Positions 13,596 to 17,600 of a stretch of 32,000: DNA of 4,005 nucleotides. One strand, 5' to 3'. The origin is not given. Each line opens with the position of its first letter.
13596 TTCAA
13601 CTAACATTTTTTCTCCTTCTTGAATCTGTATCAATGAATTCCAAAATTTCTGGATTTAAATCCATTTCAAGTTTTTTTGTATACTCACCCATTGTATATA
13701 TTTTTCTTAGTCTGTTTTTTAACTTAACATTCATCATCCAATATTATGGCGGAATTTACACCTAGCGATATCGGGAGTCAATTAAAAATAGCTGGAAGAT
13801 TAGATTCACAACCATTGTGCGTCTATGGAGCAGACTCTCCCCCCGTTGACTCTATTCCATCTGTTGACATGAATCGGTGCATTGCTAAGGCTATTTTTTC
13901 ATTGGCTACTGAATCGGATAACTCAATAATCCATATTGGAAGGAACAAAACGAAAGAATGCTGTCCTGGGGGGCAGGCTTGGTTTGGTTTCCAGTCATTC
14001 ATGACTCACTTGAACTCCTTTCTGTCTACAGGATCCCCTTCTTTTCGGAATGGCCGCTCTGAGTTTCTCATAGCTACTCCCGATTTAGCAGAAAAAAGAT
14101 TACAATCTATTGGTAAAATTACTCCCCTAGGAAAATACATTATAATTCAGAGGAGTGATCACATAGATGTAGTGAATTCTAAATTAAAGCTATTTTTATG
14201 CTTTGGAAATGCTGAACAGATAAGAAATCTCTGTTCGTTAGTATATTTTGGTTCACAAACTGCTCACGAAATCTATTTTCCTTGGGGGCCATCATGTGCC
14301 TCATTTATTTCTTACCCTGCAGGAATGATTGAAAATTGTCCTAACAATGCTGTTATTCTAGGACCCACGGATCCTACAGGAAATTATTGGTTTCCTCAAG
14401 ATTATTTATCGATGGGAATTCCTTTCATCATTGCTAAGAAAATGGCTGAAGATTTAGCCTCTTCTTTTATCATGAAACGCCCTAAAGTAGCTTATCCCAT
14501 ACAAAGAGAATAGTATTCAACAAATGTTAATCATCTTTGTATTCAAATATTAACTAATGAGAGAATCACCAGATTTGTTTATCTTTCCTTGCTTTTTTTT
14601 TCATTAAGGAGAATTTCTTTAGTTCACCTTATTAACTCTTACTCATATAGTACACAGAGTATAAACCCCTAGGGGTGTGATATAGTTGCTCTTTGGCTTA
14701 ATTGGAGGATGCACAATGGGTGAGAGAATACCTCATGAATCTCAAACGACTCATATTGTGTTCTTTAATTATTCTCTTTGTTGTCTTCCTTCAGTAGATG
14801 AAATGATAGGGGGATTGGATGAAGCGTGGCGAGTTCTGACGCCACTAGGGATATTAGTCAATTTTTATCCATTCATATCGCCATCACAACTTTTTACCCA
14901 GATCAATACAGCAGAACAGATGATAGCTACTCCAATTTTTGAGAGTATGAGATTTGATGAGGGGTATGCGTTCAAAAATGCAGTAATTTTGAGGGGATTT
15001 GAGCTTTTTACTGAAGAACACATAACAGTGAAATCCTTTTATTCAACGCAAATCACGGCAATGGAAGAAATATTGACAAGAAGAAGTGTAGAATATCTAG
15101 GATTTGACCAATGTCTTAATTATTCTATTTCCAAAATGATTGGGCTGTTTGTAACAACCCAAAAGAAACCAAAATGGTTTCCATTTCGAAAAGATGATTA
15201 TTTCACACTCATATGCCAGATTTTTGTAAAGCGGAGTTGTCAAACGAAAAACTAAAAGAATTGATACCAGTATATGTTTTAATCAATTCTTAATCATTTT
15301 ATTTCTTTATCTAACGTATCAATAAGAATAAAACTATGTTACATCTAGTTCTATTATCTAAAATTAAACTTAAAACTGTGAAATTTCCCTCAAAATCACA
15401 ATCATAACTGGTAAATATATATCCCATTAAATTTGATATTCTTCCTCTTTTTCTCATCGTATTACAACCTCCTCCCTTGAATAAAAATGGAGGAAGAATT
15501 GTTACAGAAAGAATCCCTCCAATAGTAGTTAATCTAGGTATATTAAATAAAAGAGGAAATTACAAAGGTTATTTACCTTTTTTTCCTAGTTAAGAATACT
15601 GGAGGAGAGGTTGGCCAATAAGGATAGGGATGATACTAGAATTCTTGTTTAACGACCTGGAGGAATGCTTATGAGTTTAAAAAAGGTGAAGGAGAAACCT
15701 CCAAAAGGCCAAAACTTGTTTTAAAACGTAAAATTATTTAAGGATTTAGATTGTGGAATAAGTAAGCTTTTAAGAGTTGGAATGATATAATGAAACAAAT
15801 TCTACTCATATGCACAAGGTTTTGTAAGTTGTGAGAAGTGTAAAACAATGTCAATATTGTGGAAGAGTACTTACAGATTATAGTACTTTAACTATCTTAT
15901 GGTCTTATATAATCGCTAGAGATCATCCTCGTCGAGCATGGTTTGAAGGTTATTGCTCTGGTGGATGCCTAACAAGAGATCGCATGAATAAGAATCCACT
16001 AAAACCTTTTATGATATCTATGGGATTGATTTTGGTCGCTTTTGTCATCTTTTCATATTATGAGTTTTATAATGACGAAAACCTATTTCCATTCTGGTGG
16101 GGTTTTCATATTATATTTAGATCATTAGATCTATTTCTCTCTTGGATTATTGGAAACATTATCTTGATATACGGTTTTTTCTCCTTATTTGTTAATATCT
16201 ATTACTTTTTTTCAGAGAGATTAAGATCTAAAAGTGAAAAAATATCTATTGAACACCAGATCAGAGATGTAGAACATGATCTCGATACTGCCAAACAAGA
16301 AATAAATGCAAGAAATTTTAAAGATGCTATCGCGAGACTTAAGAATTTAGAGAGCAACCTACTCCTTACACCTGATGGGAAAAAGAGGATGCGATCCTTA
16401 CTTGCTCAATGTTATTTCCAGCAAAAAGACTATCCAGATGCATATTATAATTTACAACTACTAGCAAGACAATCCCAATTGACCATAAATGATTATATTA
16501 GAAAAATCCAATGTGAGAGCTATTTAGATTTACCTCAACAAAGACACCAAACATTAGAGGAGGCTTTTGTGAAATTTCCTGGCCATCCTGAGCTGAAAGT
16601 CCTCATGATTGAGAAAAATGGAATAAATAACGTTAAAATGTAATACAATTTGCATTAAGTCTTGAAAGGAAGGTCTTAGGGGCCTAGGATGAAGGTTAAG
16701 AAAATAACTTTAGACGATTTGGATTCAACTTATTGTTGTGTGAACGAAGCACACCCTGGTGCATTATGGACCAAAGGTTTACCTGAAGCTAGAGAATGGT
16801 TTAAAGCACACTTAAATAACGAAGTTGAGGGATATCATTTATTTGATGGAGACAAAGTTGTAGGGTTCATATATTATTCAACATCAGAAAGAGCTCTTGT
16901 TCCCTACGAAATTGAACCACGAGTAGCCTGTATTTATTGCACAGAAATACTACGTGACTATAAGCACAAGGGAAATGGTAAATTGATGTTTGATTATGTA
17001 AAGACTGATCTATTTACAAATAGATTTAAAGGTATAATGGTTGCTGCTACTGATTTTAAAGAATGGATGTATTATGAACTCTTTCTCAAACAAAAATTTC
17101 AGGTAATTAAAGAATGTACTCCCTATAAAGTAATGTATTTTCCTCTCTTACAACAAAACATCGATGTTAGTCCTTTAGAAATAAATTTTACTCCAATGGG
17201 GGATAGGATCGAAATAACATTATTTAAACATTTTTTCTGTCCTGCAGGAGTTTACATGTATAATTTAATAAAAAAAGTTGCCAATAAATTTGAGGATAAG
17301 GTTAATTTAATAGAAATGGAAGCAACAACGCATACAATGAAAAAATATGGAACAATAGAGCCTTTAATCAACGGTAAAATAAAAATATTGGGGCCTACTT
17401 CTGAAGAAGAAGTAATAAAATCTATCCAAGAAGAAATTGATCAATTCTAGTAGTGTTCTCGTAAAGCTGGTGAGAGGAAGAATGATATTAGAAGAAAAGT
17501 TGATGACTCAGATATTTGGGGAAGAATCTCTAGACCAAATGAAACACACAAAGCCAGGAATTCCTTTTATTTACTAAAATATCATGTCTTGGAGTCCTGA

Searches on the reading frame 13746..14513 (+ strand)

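Call 12: search_protein_families(library=pfam, proteins=[window:13746-14513:+], max_evalue=0.01)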
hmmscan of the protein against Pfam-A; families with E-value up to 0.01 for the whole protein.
window:13746-14513:+ (255 aa): 1 family
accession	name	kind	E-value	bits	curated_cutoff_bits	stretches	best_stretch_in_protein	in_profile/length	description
PF02596.20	DUF169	-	6.3e-22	78.9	27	1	13-235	2-208/209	Uncharacterised ArCR, COG2043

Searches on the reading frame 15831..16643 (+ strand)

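Call 12: search_protein_families(library=pfam, proteins=[window:15831-16643:+], max_evalue=0.01)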
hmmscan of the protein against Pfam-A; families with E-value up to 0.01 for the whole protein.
window:15831-16643:+ (270 aa): 3 families
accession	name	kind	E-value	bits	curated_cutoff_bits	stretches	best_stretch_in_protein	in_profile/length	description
PF14559.12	TPR_19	-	0.0045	17.7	25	0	160-204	4-44/68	Tetratricopeptide repeat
PF13432.12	TPR_16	-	0.0054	17.6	32.7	0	153-204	3-50/65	Tetratricopeptide repeat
PF13512.12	TPR_18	-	0.0058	17.2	21.9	1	152-214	15-76/145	Tetratricopeptide repeat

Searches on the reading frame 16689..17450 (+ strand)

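Call 12: search_protein_families(library=pfam, proteins=[window:16689-17450:+], max_evalue=0.01)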
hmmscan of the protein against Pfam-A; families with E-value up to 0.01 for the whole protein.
window:16689-17450:+ (253 aa): 1 family
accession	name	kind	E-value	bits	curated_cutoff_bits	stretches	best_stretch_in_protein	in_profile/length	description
PF00583.31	Acetyltransf_1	-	0.00027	21.6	20.7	1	27-118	16-98/116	Acetyltransferase (GNAT) family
